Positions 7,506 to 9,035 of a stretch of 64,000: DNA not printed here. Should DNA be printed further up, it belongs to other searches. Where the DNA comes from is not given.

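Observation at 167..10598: Virus-borne dTDP-deoxyhexose pathway with a C-methyltransferase and a battery of glycosyltransferases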

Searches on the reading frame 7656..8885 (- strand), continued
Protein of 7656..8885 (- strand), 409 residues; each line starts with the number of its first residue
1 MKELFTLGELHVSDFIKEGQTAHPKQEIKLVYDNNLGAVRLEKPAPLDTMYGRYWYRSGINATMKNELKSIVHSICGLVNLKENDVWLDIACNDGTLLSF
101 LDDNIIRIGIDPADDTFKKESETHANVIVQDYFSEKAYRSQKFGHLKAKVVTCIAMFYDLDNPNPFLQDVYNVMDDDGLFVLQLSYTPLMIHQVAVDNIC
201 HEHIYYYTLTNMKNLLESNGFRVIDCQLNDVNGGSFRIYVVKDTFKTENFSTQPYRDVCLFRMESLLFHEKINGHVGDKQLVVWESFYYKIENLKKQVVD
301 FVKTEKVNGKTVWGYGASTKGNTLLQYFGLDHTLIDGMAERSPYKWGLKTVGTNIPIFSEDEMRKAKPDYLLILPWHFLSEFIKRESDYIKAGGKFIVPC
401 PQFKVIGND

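Call 42: find_encoding_contigs(protein=P0056, flank=10000, max_places=1)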
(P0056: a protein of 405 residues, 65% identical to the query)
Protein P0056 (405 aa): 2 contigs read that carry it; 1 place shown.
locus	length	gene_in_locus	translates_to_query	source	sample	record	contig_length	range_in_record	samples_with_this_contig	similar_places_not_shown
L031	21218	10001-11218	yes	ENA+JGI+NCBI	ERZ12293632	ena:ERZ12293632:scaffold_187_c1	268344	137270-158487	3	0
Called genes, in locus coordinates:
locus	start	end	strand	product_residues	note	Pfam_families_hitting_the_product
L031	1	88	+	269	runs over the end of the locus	-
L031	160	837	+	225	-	-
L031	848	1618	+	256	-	PF09414:RNA_ligase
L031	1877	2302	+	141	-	-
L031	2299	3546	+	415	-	-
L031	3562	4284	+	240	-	-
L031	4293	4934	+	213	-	PF00413:Peptidase_M10 (weak)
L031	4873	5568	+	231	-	PF09414:RNA_ligase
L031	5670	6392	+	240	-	PF00149:Metallophos, PF12850:Metallophos_2 (weak)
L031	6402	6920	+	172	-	-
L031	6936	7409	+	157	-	-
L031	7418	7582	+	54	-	-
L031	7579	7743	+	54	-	-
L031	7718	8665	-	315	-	PF01370:Epimerase, PF04321:RmlD_sub_bind, PF16363:GDP_Man_Dehyd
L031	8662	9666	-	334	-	PF01370:Epimerase, PF04321:RmlD_sub_bind, PF16363:GDP_Man_Dehyd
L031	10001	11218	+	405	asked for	PF13489:Methyltransf_23, PF08484:Methyltransf_14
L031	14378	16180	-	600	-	PF13489:Methyltransf_23, PF08241:Methyltransf_11, PF13649:Methyltransf_25, PF13847:Methyltransf_31 (weak)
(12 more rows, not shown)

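Call 73: search_protein_families(library=phrogs, proteins=[window:7656-8885:-], max_evalue=0.001)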
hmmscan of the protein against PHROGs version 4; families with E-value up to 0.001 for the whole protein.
window:7656-8885:- (409 aa): 0 families

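Call 74: get_annotated_region(hit=H3, flank=12000)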
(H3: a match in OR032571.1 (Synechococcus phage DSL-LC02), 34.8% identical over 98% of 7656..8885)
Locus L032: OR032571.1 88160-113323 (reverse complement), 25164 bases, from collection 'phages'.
description: Synechococcus phage DSL-LC02, complete genome.
organism: Synechococcus phage DSL-LC02 (NCBI taxid 3058947)
taxonomy: Viruses; Duplodnaviria; Heunggongvirae; Uroviricota; Caudoviricetes; Kyanoviridae
host: Synechococcus sp.; source: water sample of Dishui Lake; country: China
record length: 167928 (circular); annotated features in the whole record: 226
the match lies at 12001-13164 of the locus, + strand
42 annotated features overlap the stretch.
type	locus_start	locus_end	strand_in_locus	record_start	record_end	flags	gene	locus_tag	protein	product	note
CDS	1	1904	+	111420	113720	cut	-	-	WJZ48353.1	ribonucleoside-diphosphate reductase subunit alpha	-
CDS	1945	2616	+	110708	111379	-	-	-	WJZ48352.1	putative endonuclease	-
CDS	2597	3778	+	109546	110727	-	-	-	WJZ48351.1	ribonucleotide-diphosphate reductase subunit beta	-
CDS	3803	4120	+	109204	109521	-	-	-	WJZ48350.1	hypothetical protein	-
CDS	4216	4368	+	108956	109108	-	-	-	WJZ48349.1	hypothetical protein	-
CDS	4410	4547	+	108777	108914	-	-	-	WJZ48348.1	hypothetical protein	-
CDS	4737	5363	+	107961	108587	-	-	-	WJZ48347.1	hypothetical protein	-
CDS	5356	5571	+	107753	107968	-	-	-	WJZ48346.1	hypothetical protein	-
CDS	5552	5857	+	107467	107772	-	-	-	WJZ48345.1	RusA-like Holliday junction resolvase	-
CDS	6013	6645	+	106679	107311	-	-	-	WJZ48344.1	virion structural protein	-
CDS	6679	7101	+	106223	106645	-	-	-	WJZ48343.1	hypothetical protein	-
CDS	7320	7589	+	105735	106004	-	-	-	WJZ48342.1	hypothetical protein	-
CDS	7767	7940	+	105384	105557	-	-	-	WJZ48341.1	hypothetical protein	-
CDS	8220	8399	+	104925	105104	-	-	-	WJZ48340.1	hypothetical protein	-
CDS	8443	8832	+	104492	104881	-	-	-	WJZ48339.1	HNH endonuclease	-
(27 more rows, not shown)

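Call 92: find_encoding_contigs(protein=P0013, flank=10000, max_places=1)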
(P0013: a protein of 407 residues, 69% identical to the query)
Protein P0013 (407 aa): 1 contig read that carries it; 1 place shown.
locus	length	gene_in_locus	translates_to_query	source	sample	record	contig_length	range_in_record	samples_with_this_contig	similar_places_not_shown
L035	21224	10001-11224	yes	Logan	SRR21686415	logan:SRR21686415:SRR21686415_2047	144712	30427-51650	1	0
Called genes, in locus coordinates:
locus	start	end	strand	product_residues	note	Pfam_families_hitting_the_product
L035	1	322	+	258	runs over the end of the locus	PF25680:Mom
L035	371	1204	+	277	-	-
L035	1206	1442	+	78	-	-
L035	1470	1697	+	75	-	-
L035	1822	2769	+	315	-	PF07724:AAA_2, PF07728:AAA_5, PF00004:AAA (weak)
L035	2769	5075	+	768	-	-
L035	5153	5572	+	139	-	-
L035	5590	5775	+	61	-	-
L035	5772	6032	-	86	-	-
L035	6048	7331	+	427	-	PF14236:DruA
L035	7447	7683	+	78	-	-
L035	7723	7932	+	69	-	-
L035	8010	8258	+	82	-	-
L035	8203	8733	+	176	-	PF16790:Phage_clamp_A (weak)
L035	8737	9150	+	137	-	PF18909:dGTP_diPhyd_N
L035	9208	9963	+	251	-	PF14236:DruA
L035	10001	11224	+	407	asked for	PF13489:Methyltransf_23, PF08484:Methyltransf_14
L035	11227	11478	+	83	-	PF14063:DUF4254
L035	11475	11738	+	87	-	-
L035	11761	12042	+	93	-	-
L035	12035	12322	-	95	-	-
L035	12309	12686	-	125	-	-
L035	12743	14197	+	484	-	PF02310:B12-binding, PF04055:Radical_SAM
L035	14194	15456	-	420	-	PF00535:Glycos_transf_2, PF10111:Glyco_tranf_2_2 (weak), PF02709:Glyco_transf_7C (weak)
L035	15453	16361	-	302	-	-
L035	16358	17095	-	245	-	PF05265:DUF723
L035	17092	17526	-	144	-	PF01467:CTP_transf_like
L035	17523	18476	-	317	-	PF00288:GHMP_kinases_N, PF08544:GHMP_kinases_C (weak)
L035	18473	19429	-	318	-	PF01073:3Beta_HSD, PF01370:Epimerase, PF02719:Polysacc_synt_2, PF03435:Sacchrp_dh_NADP (faint), PF04321:RmlD_sub_bind, PF16363:GDP_Man_Dehyd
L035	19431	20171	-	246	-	PF05711:TylF, PF13578:Methyltransf_24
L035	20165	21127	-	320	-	PF01370:Epimerase, PF16363:GDP_Man_Dehyd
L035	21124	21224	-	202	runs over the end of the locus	PF01596:Methyltransf_3, PF13578:Methyltransf_24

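Call 93: find_encoding_contigs(protein=P0007, flank=10000, max_places=1)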
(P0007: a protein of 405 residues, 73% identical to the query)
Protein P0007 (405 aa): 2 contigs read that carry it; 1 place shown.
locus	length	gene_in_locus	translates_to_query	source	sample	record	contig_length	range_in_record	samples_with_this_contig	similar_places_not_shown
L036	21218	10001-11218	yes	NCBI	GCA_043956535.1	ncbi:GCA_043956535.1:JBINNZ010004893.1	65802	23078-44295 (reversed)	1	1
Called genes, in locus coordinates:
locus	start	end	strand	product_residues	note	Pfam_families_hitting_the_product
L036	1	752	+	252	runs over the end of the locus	PF12705:PDDEXK_1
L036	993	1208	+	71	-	-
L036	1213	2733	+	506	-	PF20706:GT4-conflict, PF00534:Glycos_transf_1, PF13692:Glyco_trans_1_4 (weak)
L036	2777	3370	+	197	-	PF00692:dUTPase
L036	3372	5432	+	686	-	-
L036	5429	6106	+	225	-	PF00535:Glycos_transf_2, PF10111:Glyco_tranf_2_2 (weak), PF13641:Glyco_tranf_2_3 (weak)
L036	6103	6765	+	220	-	-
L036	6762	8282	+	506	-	-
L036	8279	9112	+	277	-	PF20102:DUF6492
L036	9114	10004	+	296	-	PF00535:Glycos_transf_2, PF10111:Glyco_tranf_2_2 (faint)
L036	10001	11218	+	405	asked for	PF13489:Methyltransf_23, PF08484:Methyltransf_14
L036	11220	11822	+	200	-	PF05050:Methyltransf_21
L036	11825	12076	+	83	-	PF14063:DUF4254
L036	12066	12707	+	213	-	-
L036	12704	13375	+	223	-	-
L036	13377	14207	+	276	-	PF01531:Glyco_transf_11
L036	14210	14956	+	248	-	-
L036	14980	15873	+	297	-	-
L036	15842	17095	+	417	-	PF00535:Glycos_transf_2, PF10111:Glyco_tranf_2_2 (weak)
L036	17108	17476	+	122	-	-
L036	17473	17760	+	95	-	-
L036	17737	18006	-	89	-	-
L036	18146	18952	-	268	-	PF14236:DruA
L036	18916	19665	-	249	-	PF04275:P-mevalo_kinase (weak)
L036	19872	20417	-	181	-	-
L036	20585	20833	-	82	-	-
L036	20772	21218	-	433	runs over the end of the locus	PF14236:DruA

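Call 94: search_protein_families(library=ncbifam, proteins=[L035:18473-19429:-, L035:20165-21127:-, L035:17523-18476:-, L035:17092-17526:-, L035:12743-14197:+, L035:19431-20171:-], max_evalue=0.000001)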
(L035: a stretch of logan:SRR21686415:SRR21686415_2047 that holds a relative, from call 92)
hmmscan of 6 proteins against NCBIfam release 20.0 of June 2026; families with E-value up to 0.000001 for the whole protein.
L035:18473-19429:- (318 aa): 11 families
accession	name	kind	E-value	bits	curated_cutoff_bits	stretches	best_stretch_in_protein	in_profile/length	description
TIGR01179.1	galE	equivalog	7.1e-23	81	262.3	1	3-162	1-159/332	UDP-glucose 4-epimerase GalE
TIGR01181.1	dTDP_gluc_dehyt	equivalog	1.2e-22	80.5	365.1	1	3-301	1-307/321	dTDP-glucose 4,6-dehydratase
TIGR04180.1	EDH_00030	hypoth_equivalog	4.6e-15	55.5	475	1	4-257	1-256/297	NAD-dependent 4,6-dehydratase LegB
TIGR02197.1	heptose_epim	equivalog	8e-15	54.8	274.6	1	4-244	1-248/316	ADP-glyceromanno-heptose 6-epimerase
NF008872.0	PRK11908.1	equivalog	2e-11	43.6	294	1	2-259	2-273/349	bifunctional UDP-4-keto-pentose/UDP-xylose synthase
TIGR03589.1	PseB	equivalog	7e-11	41.6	407.75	1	3-178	6-164/324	UDP-N-acetylglucosamine 4,6-dehydratase (inverting)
NF043036.1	ErythonDh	equivalog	7.6e-09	35.2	325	1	3-157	2-158/321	D-erythronate dehydrogenase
NF007956.0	PRK10675.1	subfamily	1.5e-08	34.1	394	1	3-105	2-108/338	UDP-glucose 4-epimerase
NF005998.1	PRK08125.1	equivalog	2.3e-08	32.9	777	1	3-129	317-442/649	bifunctional UDP-4-amino-4-deoxy-L-arabinose formyltransferase/UDP-glucuronic acid oxidase ArnA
TIGR04130.1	FnlA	equivalog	2.2e-07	30.1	730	1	4-175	7-161/337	UDP-N-acetylglucosamine 4,6-dehydratase/5-epimerase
TIGR01214.1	rmlD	equivalog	2.5e-07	30.1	224.05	1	4-177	2-154/285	dTDP-4-dehydrorhamnose reductase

L035:20165-21127:- (320 aa): 7 families
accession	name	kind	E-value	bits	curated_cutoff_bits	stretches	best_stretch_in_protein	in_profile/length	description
NF047922.1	GDPFucSynFcl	equivalog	7.4e-45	153.7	500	1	11-311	7-302/308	GDP-L-fucose synthase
TIGR01181.1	dTDP_gluc_dehyt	equivalog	2.9e-16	59.5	365.1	1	10-313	3-314/321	dTDP-glucose 4,6-dehydratase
TIGR02197.1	heptose_epim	equivalog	3e-11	43.1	274.6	1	10-266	2-268/316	ADP-glyceromanno-heptose 6-epimerase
TIGR01179.1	galE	equivalog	1.9e-10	40.1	262.3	1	10-293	3-310/332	UDP-glucose 4-epimerase GalE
TIGR04180.1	EDH_00030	hypoth_equivalog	4.5e-07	29.2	475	0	204-275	200-273/297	NAD-dependent 4,6-dehydratase LegB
NF007490.0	PRK10084.1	subfamily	4.6e-07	29.1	649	0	144-312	170-336/361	dTDP-glucose 4,6-dehydratase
NF008872.0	PRK11908.1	equivalog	7.6e-07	28.5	294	0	136-310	144-335/349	bifunctional UDP-4-keto-pentose/UDP-xylose synthase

L035:17523-18476:- (317 aa): 12 families
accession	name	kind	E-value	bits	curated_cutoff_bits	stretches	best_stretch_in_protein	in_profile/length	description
NF049969.1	GlMnHpPKinHddA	equivalog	1.2e-40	140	600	1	2-313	3-334/338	D-glycero-D-manno-heptose 7-phosphate kinase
NF003006.0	PRK03817.1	equivalog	4.9e-22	78.4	443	2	2-160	2-160/352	galactokinase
TIGR00549.1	mevalon_kin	equivalog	7e-20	71.7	163.05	1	30-284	19-275/276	mevalonate kinase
NF003036.0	PRK03926.1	equivalog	2.1e-14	53.3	403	1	1-293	1-274/302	mevalonate kinase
NF009948.0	PRK13412.1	equivalog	1.8e-13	49.1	721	1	88-287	727-937/974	bifunctional fucokinase/fucose-1-phosphate guanylyltransferase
NF002288.1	PRK01212.1-4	equivalog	2.7e-11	43.1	194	1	76-306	65-290/303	homoserine kinase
TIGR00131.1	gal_kin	equivalog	3.6e-10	39.3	226.65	0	5-194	21-212/388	galactokinase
NF003705.0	PRK05322.1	equivalog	6.3e-10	38.3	385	0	6-156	24-181/388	galactokinase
NF001816.0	PRK00555.1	equivalog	1.2e-08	34.3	509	0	221-302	260-340/363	galactokinase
TIGR01920.1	Shik_kin_archae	equivalog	1.6e-08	34.2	126.85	1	62-165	44-147/266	shikimate kinase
TIGR00191.1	thrB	equivalog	1.6e-07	30.5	168.25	1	74-303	66-285/304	homoserine kinase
NF003472.0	PRK05101.1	equivalog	4.8e-07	29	499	0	4-176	23-201/382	galactokinase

L035:17092-17526:- (144 aa): 6 families
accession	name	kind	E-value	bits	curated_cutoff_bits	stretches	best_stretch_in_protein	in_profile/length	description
TIGR02199.1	rfaE_dom_II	equivalog_domain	4.8e-19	68.6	181.5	1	3-140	13-142/144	D-glycero-beta-D-manno-heptose 1-phosphate adenylyltransferase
TIGR00125.1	cyt_tran_rel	domain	2.4e-17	62.9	27.7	1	3-67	1-64/65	adenylyltransferase/cytidyltransferase family protein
NF008454.0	PRK11316.1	equivalog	1.9e-14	53.2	521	1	5-74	344-416/475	bifunctional D-glycero-beta-D-manno-heptose-7-phosphate kinase/D-glycero-beta-D-manno-heptose 1-phosphate adenylyltransferase HldE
TIGR01518.1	g3p_cytidyltrns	equivalog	3.3e-08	33.7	165.4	1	5-77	2-74/125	glycerol-3-phosphate cytidylyltransferase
TIGR01526.1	nadR_NMN_Atrans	equivalog_domain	1.7e-07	30.8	341.15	1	1-51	1-52/325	nicotinamide-nucleotide adenylyltransferase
NF005988.0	PRK08099.1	equivalog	5.3e-07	29.1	201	1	2-42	65-105/411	multifunctional transcriptional regulator/nicotinamide-nucleotide adenylyltransferase/ribosylnicotinamide kinase NadR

L035:12743-14197:+ (484 aa): 19 families
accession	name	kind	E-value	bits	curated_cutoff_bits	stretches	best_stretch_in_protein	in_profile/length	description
TIGR02026.1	BchE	equivalog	1.6e-45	155.9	481.35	1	4-409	2-400/497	magnesium-protoporphyrin IX monomethyl ester anaerobic oxidative cyclase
TIGR03471.1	HpnJ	equivalog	6.8e-38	130.7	577.6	1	44-404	48-395/472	hopanoid biosynthesis associated radical SAM protein HpnJ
TIGR04014.1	B12_SAM_MJ_0865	equivalog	1.1e-35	123.3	360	1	79-411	47-373/434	methyl-coenzyme M reductase glutamine C-methyltransferase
TIGR04295.1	B12_rSAM_oligo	hypoth_equivalog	1.1e-32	113.3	400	1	4-432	2-418/422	TIGR04295 family B12-binding domain-containing radical SAM protein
TIGR04072.2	rSAM_ladder_B12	equivalog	4.4e-32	111.3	360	2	213-418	186-394/443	lipid biosynthesis B12-binding/radical SAM protein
TIGR04479.1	bcpD_PhpK_rSAM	subfamily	5.1e-31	107.6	600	1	28-377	74-412/504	PhpK family radical SAM P-methyltransferase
NF033070.1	rSAM_AprD4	equivalog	9.9e-26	90.6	500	1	167-414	157-406/456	AprD4 family radical SAM diol-dehydratase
NF038361.1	rSAM_Sden_1168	equivalog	2e-25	89.4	575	1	26-445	85-520/560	Sden_1168 family B12-binding radical SAM P-methyltransferase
TIGR04367.1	HpnR_B12_rSAM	equivalog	1.1e-24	86.8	650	1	18-409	14-386/490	hopanoid C-3 methylase HpnR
NF050148.1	rSAM_ApyD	equivalog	1.2e-24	86.7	750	1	27-393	26-390/645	RiPP biosynthesis radical SAM protein ApyD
TIGR04013.1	B12_SAM_MJ_1487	hypoth_equivalog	5.7e-22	78.1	251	1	76-252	53-199/382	TIGR04013 family B12-binding domain/radical SAM domain-containing protein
TIGR03975.1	rSAM_ocin_1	subfamily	8.6e-22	77.4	281.85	1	56-330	118-388/606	RiPP maturation radical SAM C-methyltransferase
NF045585.1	rSAM_slr0320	equivalog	4.7e-17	61.7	775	1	209-376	237-411/511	photosystem II high light acclimation radical SAM protein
NF040542.1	rSAM_RCCLKC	equivalog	9.4e-16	58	450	1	33-349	20-325/423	arsinothricin biosynthesis radical SAM protein ArsL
TIGR04385.1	B12_rSAM_cofa1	equivalog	1e-15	57.9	450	1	23-305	17-297/438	B12 lower ligand biosynthesis radical SAM protein BzaD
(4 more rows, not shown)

L035:19431-20171:- (246 aa): 0 families
